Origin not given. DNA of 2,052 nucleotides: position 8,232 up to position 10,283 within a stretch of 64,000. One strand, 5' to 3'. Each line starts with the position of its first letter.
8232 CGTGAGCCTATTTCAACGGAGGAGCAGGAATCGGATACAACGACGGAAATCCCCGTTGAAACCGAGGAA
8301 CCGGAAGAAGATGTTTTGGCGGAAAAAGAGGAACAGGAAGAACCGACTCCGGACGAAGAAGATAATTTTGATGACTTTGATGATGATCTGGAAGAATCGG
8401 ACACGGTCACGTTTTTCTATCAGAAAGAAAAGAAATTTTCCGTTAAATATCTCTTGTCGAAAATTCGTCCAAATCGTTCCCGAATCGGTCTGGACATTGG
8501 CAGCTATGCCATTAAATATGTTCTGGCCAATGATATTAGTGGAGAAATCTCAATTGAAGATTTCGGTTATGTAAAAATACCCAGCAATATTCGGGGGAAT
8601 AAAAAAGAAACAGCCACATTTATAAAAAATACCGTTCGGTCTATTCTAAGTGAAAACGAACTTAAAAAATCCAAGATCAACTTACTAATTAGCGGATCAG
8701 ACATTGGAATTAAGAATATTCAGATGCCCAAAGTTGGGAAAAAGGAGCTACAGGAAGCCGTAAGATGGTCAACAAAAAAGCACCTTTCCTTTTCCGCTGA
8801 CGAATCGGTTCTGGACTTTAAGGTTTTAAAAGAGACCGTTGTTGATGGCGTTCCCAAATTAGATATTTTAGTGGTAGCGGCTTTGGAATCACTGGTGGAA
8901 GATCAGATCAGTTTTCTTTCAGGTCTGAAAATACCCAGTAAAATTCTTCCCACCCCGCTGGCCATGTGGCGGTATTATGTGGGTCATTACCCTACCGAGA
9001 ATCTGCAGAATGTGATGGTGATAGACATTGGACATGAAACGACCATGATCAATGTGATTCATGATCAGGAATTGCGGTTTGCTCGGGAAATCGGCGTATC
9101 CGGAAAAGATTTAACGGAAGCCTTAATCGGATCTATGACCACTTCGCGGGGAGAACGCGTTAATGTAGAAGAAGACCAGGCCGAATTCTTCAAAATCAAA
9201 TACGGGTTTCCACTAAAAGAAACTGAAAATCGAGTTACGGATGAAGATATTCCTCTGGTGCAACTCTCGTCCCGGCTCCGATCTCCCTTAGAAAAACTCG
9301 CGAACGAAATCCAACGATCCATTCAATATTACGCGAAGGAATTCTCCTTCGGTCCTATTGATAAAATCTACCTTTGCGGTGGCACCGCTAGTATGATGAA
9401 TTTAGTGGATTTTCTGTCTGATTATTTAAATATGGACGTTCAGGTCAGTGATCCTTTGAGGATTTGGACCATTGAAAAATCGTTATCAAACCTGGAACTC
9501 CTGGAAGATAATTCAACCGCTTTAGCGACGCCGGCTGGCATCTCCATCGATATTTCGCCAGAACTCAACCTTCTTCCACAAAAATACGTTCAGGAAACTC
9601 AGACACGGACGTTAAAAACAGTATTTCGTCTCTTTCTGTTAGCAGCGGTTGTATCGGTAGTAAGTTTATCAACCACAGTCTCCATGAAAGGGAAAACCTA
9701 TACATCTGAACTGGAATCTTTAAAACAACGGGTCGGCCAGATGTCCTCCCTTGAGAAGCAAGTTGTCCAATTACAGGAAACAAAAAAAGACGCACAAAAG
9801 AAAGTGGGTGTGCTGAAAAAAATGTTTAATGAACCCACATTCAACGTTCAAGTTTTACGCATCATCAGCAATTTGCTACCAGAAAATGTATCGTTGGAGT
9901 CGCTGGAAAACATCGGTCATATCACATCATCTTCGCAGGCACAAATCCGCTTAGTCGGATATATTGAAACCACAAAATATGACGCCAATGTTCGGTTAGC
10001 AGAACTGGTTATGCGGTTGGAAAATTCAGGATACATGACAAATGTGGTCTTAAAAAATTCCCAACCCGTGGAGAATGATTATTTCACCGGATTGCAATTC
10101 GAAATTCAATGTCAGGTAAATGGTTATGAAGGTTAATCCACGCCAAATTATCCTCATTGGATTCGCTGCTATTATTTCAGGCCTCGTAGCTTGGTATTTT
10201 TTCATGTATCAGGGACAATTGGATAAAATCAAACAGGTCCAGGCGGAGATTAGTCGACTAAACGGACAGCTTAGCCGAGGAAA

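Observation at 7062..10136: PilM-PilN single-chain fusion carrying a ~450-aa polyacidic disordered N-terminal extension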

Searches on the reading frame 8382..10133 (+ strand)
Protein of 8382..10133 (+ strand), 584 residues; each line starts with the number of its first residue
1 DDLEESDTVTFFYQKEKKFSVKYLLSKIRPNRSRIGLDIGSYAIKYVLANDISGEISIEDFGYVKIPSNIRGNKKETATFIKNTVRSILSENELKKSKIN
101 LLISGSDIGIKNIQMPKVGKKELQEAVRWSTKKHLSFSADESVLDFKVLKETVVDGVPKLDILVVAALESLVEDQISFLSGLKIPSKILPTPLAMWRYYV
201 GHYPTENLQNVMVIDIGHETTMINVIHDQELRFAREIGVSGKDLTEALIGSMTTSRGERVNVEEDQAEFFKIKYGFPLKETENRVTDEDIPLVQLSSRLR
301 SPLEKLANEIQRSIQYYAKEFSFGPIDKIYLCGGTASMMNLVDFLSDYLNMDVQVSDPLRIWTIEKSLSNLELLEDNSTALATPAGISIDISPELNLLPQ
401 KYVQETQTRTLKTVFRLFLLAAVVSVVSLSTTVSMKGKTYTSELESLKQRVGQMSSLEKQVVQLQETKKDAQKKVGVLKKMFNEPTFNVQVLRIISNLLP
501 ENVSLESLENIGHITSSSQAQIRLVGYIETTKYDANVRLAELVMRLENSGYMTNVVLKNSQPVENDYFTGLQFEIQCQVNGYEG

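Call 6: find_homologous_proteins(query=window:8412-10133:+, max_evalue=0.001)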
Query window:8412-10133:+ (574 aa): 49 proteins with E <= 0.001 among 8000 candidates.
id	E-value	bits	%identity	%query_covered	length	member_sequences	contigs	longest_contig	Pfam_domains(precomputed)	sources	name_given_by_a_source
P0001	0.0e+0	1050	82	100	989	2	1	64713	PF06723.20,PF14450.13,PF05137.19,PF11104.15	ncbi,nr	ncbi:MAG: type IV pilus assembly protein PilM [FCB group bacterium]|nr:type IV pilus assembly protei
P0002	2.3e-297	1005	78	100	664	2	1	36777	PF06723.20,PF14450.13,PF11104.15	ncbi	-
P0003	1.3e-278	943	73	100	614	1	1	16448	PF06723.20,PF14450.13,PF05137.19,PF11104.15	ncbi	ncbi:MAG: type IV pilus assembly protein PilM, partial [Candidatus Neomarinimicrobiota bacterium]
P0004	1.1e-195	669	53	99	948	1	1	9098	PF06723.20,PF14450.13,PF11104.15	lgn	-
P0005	2.2e-188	645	80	63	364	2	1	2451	PF14450.13,PF05137.19,PF11104.15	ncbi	ncbi:MAG: pilus assembly protein PilM, partial [Fidelibacterota bacterium]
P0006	7.6e-174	597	48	99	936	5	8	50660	PF06723.20,PF14450.13,PF11104.15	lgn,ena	-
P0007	1.4e-167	577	46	99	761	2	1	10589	PF06723.20,PF14450.13,PF11104.15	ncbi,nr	ncbi:MAG: pilus assembly protein PilM [Candidatus Marinimicrobia bacterium]|nr:pilus assembly protei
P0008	5.5e-56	209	27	97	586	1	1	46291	PF06723.20,PF14450.13,PF05137.19,PF11104.15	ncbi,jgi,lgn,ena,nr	ncbi:MAG: type IV pilus assembly protein PilM [bacterium]|jgi:type IV pilus assembly protein PilM|nr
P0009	8.1e-54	201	29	84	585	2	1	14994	PF06723.20,PF14450.13,PF11104.15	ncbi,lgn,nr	ncbi:MAG: type IV pilus assembly protein PilM [bacterium]|nr:type IV pilus assembly protein PilM [ba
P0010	2.1e-51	193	26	96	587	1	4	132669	PF06723.20,PF14450.13,PF05137.19,PF11104.15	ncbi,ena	-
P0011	2.2e-51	193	26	96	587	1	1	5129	PF06723.20,PF14450.13,PF05137.19,PF11104.15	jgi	-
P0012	8.4e-43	165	26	96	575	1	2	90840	PF11104.15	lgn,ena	-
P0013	1.4e-41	161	27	98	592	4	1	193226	PF06723.20,PF14450.13,PF11104.15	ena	-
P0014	2.7e-38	150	31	77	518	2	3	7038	PF06723.20,PF14450.13,PF11104.15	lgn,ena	-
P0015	4.6e-32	130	28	82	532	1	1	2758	PF06723.20,PF14450.13,PF05137.19,PF11104.15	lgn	-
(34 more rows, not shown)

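Call 9: find_encoding_contigs(protein=P0001, flank=8000, max_places=3)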
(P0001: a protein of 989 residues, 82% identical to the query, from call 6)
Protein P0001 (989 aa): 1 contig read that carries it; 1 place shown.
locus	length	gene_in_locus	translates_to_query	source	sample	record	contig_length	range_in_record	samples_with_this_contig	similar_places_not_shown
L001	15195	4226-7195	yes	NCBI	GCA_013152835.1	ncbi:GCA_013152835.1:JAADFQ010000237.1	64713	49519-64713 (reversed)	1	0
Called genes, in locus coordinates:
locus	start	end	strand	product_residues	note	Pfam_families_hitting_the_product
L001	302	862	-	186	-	-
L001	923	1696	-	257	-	PF06966:DUF1295 (weak), PF04191:PEMT, PF04140:ICMT (weak)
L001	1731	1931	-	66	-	-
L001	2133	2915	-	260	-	PF02674:Colicin_V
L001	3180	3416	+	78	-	PF00376:MerR (weak), PF13411:MerR_1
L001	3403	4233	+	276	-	PF01637:ATPase_2, PF13401:AAA_22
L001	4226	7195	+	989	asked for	PF05137:PilN (faint), PF11104:PilM_2, PF06723:MreB_Mbl (weak), PF14450:FtsA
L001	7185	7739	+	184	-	PF04350:PilO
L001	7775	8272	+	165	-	PF23862:CdsD_C (weak)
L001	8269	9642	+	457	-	PF07660:STN, PF03958:Secretin_N, PF00263:Secretin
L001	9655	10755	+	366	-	PF00437:T2SSE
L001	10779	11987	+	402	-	PF01476:LysM (weak)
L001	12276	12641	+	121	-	PF00072:Response_reg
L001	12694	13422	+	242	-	PF06750:A24_N_bact, PF01478:Peptidase_A24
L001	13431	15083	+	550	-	PF05157:MshEN, PF00437:T2SSE, PF13555:AAA_29 (faint)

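Call 10: find_encoding_contigs(protein=P0006, flank=8000, max_places=4)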
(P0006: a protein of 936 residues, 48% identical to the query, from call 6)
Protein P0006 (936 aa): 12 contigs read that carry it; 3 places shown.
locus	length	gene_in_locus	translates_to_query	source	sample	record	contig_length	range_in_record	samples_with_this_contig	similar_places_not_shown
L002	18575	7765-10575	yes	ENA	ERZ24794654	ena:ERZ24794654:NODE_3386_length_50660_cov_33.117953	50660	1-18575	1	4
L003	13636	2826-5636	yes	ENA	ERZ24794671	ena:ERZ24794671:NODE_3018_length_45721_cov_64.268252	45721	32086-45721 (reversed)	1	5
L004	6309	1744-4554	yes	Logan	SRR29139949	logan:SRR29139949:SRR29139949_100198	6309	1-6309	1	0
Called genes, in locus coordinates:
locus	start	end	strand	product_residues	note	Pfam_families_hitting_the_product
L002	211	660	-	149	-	PF07291:MauE, PF07681:DoxX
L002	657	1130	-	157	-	PF00581:Rhodanese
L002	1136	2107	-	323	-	-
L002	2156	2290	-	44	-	-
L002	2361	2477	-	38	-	-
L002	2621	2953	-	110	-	PF01253:SUI1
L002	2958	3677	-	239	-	PF02146:SIR2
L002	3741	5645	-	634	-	PF09992:NAGPA, PF00754:F5_F8_type_C, PF13860:FlgD_ig (weak), PF18962:Por_Secre_tail (weak)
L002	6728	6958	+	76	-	PF00376:MerR (weak), PF13411:MerR_1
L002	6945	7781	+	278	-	PF01637:ATPase_2 (weak), PF13401:AAA_22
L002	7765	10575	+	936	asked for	PF11104:PilM_2, PF06723:MreB_Mbl (weak), PF14450:FtsA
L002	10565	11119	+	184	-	PF06305:LapA_dom (weak), PF04350:PilO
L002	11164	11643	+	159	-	-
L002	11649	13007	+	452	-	PF07660:STN, PF03958:Secretin_N (weak), PF00263:Secretin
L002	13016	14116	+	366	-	PF00437:T2SSE, PF13401:AAA_22 (faint)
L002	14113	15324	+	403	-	PF01476:LysM (weak)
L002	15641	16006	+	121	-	PF00072:Response_reg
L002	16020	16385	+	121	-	PF00072:Response_reg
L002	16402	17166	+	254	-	PF06750:A24_N_bact, PF01478:Peptidase_A24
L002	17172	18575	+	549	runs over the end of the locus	PF05157:MshEN, PF00437:T2SSE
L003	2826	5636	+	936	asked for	PF11104:PilM_2, PF06723:MreB_Mbl (weak), PF14450:FtsA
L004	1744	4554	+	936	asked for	PF11104:PilM_2, PF06723:MreB_Mbl (weak), PF14450:FtsA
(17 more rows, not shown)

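Call 12: find_encoding_contigs(protein=P0004, flank=8000, max_places=2)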
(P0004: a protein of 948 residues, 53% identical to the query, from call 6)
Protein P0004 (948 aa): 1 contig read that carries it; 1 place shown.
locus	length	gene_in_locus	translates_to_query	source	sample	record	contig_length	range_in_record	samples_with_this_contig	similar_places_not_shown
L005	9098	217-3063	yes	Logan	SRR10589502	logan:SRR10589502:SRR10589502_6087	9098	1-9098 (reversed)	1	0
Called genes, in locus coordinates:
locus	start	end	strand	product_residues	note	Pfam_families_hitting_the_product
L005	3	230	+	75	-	?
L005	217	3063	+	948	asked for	PF11104:PilM_2, PF06723:MreB_Mbl (weak), PF14450:FtsA (weak), PF11104:PilM_2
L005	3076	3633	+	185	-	PF04350:PilO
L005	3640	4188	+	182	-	PF23862:CdsD_C, PF16537:T2SSB (faint)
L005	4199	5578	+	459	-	PF07660:STN, PF03958:Secretin_N (weak), PF00263:Secretin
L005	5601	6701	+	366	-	PF00437:T2SSE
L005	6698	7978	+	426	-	-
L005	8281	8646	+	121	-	PF00072:Response_reg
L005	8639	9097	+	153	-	?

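Call 13: find_encoding_contigs(protein=P0007, flank=8000, max_places=2)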
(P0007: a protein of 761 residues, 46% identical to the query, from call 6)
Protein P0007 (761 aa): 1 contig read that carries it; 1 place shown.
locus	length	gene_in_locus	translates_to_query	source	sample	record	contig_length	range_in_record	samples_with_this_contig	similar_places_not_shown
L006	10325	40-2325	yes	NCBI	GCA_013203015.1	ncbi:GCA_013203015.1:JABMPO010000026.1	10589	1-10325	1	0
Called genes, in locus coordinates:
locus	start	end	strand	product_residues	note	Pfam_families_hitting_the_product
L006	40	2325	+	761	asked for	PF11104:PilM_2, PF06723:MreB_Mbl (weak), PF14450:FtsA (weak)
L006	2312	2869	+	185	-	PF04350:PilO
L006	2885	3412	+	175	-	PF23862:CdsD_C (weak)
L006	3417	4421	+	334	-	PF07660:STN (weak), PF03958:Secretin_N (weak), PF00263:Secretin (weak)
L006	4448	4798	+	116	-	PF00263:Secretin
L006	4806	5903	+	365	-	PF00437:T2SSE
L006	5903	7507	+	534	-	PF01476:LysM (faint)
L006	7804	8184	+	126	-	PF00072:Response_reg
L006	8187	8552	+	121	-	PF00072:Response_reg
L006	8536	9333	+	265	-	PF06750:A24_N_bact, PF01478:Peptidase_A24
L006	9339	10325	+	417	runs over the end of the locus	PF05157:MshEN, PF00437:T2SSE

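Call 14: find_encoding_contigs(protein=P0002, flank=8000, max_places=2)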
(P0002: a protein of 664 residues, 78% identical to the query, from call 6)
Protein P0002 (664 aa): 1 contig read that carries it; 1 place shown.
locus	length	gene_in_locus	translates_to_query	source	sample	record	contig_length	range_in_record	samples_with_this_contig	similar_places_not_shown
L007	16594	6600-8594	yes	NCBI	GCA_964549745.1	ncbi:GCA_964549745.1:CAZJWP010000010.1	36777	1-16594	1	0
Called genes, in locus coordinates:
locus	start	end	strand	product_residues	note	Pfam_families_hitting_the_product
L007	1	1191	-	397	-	?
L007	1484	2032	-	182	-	-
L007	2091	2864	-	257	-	PF06966:DUF1295 (weak), PF04191:PEMT, PF04140:ICMT (weak)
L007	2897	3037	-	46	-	-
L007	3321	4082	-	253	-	PF02674:Colicin_V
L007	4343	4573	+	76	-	PF00376:MerR, PF13411:MerR_1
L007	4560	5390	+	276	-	PF01637:ATPase_2, PF13401:AAA_22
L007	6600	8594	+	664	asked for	PF11104:PilM_2, PF06723:MreB_Mbl (weak), PF14450:FtsA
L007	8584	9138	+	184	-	PF04350:PilO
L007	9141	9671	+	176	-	-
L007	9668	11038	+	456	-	PF21305:type_II_gspD_N0 (weak), PF07660:STN, PF03958:Secretin_N (weak), PF00263:Secretin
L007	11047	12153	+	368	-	PF00437:T2SSE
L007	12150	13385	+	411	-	PF23649:FKBP15 (weak)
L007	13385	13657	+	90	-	-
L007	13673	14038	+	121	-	PF00072:Response_reg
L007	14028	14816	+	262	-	PF06750:A24_N_bact, PF01478:Peptidase_A24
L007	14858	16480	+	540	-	PF05157:MshEN, PF00437:T2SSE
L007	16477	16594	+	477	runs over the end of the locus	PF00158:Sigma54_activat, PF14532:Sigma54_activ_2, PF25601:AAA_lid_14, PF02954:HTH_8, PF18024:HTH_50 (weak)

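Call 28: search_protein_representatives(protein=window:8382-10133:+)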
Query: 584 residues. Proteins with E-value up to 0.001 (for the whole library): 10188; up to 1e-10: 3738; up to 1e-30: 290. The best 150 are listed.
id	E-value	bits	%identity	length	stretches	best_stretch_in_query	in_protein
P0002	0.0e+00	1014.7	78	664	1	1-583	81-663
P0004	1.5e-198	677.3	53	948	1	1-579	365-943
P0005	7.6e-189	645.2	80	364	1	221-584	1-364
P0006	4.5e-177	606.4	48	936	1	2-579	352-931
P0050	2.4e-90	320.2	35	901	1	17-577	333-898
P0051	2.1e-81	290.7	33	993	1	26-577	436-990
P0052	3.3e-71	257.0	32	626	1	32-581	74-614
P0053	3.7e-70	253.6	31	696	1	33-578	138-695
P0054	2.0e-67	244.6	33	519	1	21-473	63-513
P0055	1.8e-65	238.1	28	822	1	21-578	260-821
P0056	2.9e-65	237.4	36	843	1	32-435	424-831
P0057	3.4e-65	237.2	30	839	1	12-578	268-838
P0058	3.6e-65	237.1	31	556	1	31-479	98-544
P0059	1.2e-64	235.5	30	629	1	20-578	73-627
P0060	1.3e-64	235.3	30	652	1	24-555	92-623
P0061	3.0e-64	234.1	31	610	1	24-579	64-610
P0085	1.2e-56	209.0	29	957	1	25-578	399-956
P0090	3.0e-56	207.7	26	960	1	14-578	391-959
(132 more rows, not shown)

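Call 42: search_solved_structures(query=window:8382-10133:+, max_evalue=0.01)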
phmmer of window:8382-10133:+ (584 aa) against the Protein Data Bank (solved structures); distinct sequences matched with E-value up to 0.01: 6.
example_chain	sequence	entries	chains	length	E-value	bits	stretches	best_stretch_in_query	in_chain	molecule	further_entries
3jc8_Ma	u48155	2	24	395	1.5e-30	109.7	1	29-367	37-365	Type IV pilus biogenesis protein PilM | PilM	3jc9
2ych_A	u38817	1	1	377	1.9e-23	86.2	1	24-388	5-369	COMPETENCE PROTEIN PILM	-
5eou_A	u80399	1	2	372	1.1e-13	54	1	32-389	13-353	Type 4 fimbrial biogenesis protein PilM,Type 4 fimbrial biogenesis protein PilN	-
5eox_A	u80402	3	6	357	1.9e-13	53.2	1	32-387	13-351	Type 4 fimbrial biogenesis protein PilM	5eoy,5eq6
3wt0_A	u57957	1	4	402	0.0028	19.7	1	204-362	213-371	Cell division protein FtsA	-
3wqt_A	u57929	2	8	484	0.0042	19.1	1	204-362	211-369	Cell division protein FtsA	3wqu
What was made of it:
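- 8487..9542 (+): PilM actin-like ATPase-fold domain (aa 476-827). PDB sequence hits 3jc8 at 1.5e-30 and 2ych at 1.9e-23 (call 42).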

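Call 51: find_encoding_contigs(protein=P0090, flank=7000, max_places=2)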
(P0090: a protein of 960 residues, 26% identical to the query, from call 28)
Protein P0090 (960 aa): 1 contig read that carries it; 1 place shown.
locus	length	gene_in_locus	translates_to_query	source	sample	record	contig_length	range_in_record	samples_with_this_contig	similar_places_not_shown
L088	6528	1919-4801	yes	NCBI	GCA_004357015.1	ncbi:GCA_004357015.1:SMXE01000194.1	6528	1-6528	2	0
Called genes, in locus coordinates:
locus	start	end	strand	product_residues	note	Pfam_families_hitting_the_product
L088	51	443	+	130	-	PF18962:Por_Secre_tail (faint), PF13860:FlgD_ig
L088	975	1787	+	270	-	PF00005:ABC_tran, PF02463:SMC_N (weak), PF13304:AAA_21 (faint)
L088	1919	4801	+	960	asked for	PF11104:PilM_2, PF14450:FtsA (weak)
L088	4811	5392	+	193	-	PF04350:PilO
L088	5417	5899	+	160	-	-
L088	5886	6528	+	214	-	?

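Call 52: find_encoding_contigs(protein=P0051, flank=7000, max_places=2)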
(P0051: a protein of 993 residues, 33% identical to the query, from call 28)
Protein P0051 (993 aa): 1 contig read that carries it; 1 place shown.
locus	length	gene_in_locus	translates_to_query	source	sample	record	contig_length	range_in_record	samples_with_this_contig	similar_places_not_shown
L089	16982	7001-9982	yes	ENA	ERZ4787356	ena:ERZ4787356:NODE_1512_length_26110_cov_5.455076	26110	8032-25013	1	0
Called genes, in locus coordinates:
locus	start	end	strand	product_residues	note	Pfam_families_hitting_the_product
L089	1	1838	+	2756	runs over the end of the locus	PF17803:Cadherin_4 (faint), PF05345:He_PIG (weak), PF17963:Big_9 (weak), PF05345:He_PIG, PF00041:fn3 (weak), PF13585:CHU_C (weak), PF18962:Por_Secre_tail (weak), PF13860:FlgD_ig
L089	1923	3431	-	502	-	PF03264:Cytochrom_NNT, PF14522:Cytochrome_C7 (faint), PF14537:Cytochrom_c3_2 (faint)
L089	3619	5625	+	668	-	PF00072:Response_reg, PF00512:HisKA, PF02518:HATPase_c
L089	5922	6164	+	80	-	PF13411:MerR_1, PF00376:MerR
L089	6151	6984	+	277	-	PF20703:nSTAND1, PF01637:ATPase_2, PF05621:TniB (weak), PF13401:AAA_22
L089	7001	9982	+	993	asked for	PF11104:PilM_2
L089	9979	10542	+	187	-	PF04350:PilO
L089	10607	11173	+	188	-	PF23862:CdsD_C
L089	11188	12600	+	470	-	PF07660:STN (weak), PF03958:Secretin_N (faint), PF00263:Secretin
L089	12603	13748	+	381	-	PF00437:T2SSE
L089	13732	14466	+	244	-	PF01476:LysM (weak)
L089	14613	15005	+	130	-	PF00072:Response_reg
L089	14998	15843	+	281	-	PF06750:A24_N_bact, PF01478:Peptidase_A24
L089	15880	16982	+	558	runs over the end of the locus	PF05157:MshEN, PF00437:T2SSE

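Call 53: find_encoding_contigs(protein=P0059, flank=6000, max_places=2)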
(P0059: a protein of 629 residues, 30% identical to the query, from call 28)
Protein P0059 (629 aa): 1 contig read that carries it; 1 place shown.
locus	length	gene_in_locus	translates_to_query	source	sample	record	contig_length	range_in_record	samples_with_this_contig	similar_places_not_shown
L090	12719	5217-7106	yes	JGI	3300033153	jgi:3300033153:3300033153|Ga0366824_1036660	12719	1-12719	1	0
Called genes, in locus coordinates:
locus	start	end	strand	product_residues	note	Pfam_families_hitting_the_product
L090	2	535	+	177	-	?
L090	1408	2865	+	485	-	-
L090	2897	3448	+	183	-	PF04350:PilO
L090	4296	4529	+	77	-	PF13411:MerR_1, PF00376:MerR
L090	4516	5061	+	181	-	PF01637:ATPase_2 (weak), PF13245:AAA_19 (weak), PF13401:AAA_22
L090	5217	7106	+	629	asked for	PF11104:PilM_2, PF14450:FtsA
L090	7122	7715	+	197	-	PF04350:PilO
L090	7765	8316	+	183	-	PF23862:CdsD_C (weak)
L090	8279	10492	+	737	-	PF16344:FecR_C (faint), PF07660:STN (weak), PF03958:Secretin_N (faint), PF00263:Secretin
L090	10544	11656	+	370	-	PF00437:T2SSE, PF04851:ResIII (faint), PF25199:nSTAND_NTPase5 (faint), PF13555:AAA_29 (faint)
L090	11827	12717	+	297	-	?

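Call 54: find_encoding_contigs(protein=P0085, flank=6000, max_places=2)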
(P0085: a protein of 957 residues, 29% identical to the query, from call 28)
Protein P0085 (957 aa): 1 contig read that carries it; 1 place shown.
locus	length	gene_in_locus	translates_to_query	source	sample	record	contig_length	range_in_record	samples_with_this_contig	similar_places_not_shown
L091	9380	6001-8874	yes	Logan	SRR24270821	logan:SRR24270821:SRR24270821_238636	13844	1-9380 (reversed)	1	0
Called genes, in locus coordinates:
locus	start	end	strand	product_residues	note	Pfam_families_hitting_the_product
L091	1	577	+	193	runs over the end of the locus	PF01812:5-FTHF_cyc-lig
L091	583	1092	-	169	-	-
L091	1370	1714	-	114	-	PF00903:Glyoxalase, PF22677:Ble-like_N (weak)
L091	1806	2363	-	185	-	-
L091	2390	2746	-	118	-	-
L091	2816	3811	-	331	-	PF00069:Pkinase, PF07714:PK_Tyr_Ser-Thr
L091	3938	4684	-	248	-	-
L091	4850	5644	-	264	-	PF00072:Response_reg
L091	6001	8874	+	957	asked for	PF11104:PilM_2, PF14450:FtsA (weak)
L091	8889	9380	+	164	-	?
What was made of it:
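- Extended PilMN proteins that lack motif 1 (L088, L091) have no ExeA gene upstream in the annotated context (calls 51, 54).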

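Call 55: find_encoding_contigs(protein=P0061, flank=6000, max_places=2)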
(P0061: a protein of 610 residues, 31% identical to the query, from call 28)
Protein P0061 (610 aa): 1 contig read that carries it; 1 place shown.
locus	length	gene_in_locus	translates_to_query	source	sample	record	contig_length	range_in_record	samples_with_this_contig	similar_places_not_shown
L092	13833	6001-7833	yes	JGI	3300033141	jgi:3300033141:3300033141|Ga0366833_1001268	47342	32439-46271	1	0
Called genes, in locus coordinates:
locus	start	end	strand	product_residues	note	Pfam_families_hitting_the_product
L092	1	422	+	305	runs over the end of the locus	PF00005:ABC_tran, PF13304:AAA_21 (faint)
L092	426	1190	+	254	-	PF12679:ABC2_membrane_2, PF10920:DUF2705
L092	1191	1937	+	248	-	-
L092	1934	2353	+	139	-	-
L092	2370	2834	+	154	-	PF07963:N_methyl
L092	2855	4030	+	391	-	PF07963:N_methyl (weak)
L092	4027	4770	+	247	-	-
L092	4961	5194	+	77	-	PF13411:MerR_1, PF00376:MerR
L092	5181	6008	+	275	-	PF01637:ATPase_2 (weak), PF13245:AAA_19 (weak), PF13401:AAA_22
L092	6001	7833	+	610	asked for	PF11104:PilM_2, PF14450:FtsA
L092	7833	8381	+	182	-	PF04350:PilO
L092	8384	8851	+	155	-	-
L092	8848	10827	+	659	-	PF16344:FecR_C, PF07660:STN (weak), PF03958:Secretin_N (weak), PF00263:Secretin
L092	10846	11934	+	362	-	PF00437:T2SSE, PF13555:AAA_29 (faint)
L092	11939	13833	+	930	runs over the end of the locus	PF17789:MG4 (faint), PF02369:Big_1, PF09134:Invasin_D3, PF02369:Big_1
